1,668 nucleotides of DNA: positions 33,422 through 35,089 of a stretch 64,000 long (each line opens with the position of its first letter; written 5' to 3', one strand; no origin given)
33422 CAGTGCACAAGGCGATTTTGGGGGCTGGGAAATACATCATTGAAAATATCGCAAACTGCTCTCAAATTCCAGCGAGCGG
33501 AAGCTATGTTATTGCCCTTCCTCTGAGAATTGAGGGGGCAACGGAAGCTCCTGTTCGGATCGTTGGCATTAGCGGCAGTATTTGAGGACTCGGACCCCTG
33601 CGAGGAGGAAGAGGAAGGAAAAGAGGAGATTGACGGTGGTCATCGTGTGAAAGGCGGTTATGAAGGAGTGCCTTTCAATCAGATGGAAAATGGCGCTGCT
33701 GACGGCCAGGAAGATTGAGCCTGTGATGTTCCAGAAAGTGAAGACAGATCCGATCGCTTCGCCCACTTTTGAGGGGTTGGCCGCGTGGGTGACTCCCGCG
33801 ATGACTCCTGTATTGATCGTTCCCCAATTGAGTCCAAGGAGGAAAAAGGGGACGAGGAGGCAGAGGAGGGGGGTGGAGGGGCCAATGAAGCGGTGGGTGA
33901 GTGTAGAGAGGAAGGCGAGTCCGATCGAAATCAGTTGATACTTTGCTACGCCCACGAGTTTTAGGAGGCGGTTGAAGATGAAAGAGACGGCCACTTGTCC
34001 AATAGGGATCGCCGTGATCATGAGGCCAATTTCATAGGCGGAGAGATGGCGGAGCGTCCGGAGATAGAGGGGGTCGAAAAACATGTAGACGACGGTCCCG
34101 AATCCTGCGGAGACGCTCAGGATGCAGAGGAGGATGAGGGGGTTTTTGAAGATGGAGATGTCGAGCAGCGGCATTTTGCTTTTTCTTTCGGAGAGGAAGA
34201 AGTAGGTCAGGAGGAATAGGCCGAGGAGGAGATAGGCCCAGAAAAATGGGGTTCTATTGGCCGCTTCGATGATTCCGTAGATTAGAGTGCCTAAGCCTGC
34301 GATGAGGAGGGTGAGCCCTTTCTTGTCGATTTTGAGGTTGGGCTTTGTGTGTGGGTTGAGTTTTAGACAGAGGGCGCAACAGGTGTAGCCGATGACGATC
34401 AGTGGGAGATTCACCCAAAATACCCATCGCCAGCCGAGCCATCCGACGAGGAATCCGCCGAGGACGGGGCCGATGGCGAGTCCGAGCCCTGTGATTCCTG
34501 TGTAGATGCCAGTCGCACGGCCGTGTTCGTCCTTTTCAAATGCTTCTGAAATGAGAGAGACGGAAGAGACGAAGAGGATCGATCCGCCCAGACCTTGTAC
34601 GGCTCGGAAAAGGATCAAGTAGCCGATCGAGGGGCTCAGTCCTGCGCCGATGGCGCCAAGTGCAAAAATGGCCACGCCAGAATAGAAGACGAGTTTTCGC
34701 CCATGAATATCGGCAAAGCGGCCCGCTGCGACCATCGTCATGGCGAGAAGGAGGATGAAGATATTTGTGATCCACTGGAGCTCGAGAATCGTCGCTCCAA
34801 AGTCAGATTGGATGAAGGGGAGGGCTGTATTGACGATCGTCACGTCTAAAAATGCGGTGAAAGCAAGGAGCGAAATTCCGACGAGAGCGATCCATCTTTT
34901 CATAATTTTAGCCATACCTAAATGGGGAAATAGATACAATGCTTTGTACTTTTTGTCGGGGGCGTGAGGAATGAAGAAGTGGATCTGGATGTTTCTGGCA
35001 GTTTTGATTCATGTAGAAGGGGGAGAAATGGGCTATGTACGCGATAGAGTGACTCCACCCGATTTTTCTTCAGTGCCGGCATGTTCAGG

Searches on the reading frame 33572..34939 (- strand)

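Call 33: search_protein_families(library=ncbifam, proteins=[window:33572-34939:-], max_evalue=0.00001)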
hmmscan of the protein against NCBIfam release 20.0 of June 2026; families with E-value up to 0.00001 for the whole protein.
window:33572-34939:- (456 aa): 45 families (the best 25 are shown)
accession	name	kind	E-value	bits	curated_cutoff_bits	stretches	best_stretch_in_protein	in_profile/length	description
TIGR00711.1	efflux_EmrB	subfamily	9.1e-51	173.1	230.2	1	18-428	3-420/485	DHA2 family efflux MFS transporter permease subunit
NF000025.1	MFS_efflux_tcmA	exception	5.2e-35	121.2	999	1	14-319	23-335/538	tetracenomycin C efflux MFS transporter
NF040895.2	MFS_effux_SdrM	equivalog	1.3e-34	120.1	550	1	14-442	3-428/441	multidrug efflux MFS transporter SdrM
NF000031.1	MFS_efflux_LmrA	exception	1.8e-31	109.4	850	1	10-397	24-416/484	lincomycin efflux MFS transporter Lmr(A)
NF007799.0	PRK10504.1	subfamily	1.9e-30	106.2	426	1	22-369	15-364/471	multidrug transporter subunit MdtD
NF011571.1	PRK14995.1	subfamily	9.5e-30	103.8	701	1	13-426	2-415/493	SmvA family efflux MFS transporter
TIGR00710.1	efflux_Bcr_CflA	subfamily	8.2e-29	101.2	200.9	1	17-244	5-233/385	Bcr/CflA family efflux MFS transporter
NF000095.1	tet_MFS_OtrB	exception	2.4e-24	85.8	999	1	17-431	26-450/563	oxytetracycline resistance efflux MFS transporter OtrB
NF000089.1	qac_MFS_AB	exception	1.5e-23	83.4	900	1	9-413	11-423/514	QacA/B family quaternary ammonium compound efflux MFS transporter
NF033896.2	MFS_LfrA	equivalog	3e-23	82.2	825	1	14-346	17-350/504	efflux MFS transporter LfrA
NF012169.0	qepA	equivalog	7.4e-23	80.9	1075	1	14-414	18-418/511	fluoroquinolone efflux MFS transporter QepA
NF000391.1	EmrB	exception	1.4e-22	80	925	1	18-328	12-327/501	multidrug efflux MFS transporter permease subunit EmrB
NF012180.1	tet_MFS_43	exception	8.7e-22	77.8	999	1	14-345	18-355/484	tetracycline efflux MFS transporter Tet(43)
NF000218.1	FexA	exception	9.5e-21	73.9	900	1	22-397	26-408/475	chloramphenicol/florfenicol efflux MFS transporter FexA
TIGR00880.1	2_A_01_02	superfamily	1.5e-20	73.7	131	1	61-183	3-129/141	multidrug resistance protein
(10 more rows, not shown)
